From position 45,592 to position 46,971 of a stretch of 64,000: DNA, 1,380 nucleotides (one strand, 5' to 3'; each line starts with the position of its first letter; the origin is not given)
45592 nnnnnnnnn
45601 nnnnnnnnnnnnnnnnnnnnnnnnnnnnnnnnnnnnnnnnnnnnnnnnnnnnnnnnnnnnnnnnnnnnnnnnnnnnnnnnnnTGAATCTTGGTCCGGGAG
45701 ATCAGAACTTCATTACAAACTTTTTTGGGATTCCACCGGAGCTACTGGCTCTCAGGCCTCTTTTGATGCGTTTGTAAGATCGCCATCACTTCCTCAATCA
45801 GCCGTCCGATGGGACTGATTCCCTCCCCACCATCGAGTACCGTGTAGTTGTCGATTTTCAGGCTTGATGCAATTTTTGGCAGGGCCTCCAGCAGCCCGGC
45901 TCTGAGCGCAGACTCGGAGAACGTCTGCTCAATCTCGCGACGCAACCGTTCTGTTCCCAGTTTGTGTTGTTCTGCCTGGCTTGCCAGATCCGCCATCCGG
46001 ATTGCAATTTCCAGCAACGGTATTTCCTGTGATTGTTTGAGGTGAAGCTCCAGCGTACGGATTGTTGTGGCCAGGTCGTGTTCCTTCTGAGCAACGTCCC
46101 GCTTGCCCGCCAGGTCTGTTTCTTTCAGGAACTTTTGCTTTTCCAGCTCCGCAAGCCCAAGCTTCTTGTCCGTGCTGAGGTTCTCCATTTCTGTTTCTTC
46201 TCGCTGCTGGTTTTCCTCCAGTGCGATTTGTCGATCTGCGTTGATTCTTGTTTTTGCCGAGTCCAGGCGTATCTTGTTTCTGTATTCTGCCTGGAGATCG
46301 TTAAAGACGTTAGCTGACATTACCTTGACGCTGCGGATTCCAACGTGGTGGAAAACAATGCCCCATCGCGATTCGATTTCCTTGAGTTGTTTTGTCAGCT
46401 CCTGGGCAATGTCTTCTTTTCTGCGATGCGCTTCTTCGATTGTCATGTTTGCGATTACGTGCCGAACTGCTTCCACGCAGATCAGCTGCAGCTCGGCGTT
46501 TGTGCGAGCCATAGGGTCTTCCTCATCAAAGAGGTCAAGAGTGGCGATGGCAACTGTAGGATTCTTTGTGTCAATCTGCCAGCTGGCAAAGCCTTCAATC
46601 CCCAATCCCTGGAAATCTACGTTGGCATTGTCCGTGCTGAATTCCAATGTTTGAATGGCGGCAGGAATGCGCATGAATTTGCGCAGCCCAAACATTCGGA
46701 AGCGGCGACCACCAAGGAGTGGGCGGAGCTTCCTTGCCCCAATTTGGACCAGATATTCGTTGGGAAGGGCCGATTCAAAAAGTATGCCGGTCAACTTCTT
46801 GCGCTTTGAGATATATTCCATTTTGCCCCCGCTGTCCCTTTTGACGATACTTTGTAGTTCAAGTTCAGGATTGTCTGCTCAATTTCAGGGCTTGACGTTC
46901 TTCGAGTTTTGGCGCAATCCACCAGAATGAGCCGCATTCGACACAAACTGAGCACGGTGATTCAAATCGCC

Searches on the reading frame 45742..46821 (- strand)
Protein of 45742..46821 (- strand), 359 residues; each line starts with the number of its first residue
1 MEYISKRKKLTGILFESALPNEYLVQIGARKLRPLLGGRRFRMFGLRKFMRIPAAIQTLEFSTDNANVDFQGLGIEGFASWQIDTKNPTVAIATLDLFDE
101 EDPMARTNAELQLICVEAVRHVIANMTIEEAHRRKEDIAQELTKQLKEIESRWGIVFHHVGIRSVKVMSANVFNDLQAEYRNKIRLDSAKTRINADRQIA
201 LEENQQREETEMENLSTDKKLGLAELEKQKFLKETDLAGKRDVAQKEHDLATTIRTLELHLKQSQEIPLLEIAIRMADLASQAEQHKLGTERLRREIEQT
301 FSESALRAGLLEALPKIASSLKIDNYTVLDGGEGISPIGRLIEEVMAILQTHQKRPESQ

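Call 10: search_protein_families(library=pfam, proteins=[window:45742-46821:-], max_evalue=1)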
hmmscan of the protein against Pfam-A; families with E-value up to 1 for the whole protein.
window:45742-46821:- (359 aa): 2 families
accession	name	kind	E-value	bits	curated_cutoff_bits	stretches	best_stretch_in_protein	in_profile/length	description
PF01145.31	Band_7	-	4.3e-15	56.6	23.6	1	20-193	5-169/176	SPFH domain / Band 7 family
PF15932.10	DUF4748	-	0.35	11.1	27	1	189-209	23-43/52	Domain of unknown function (DUF4748)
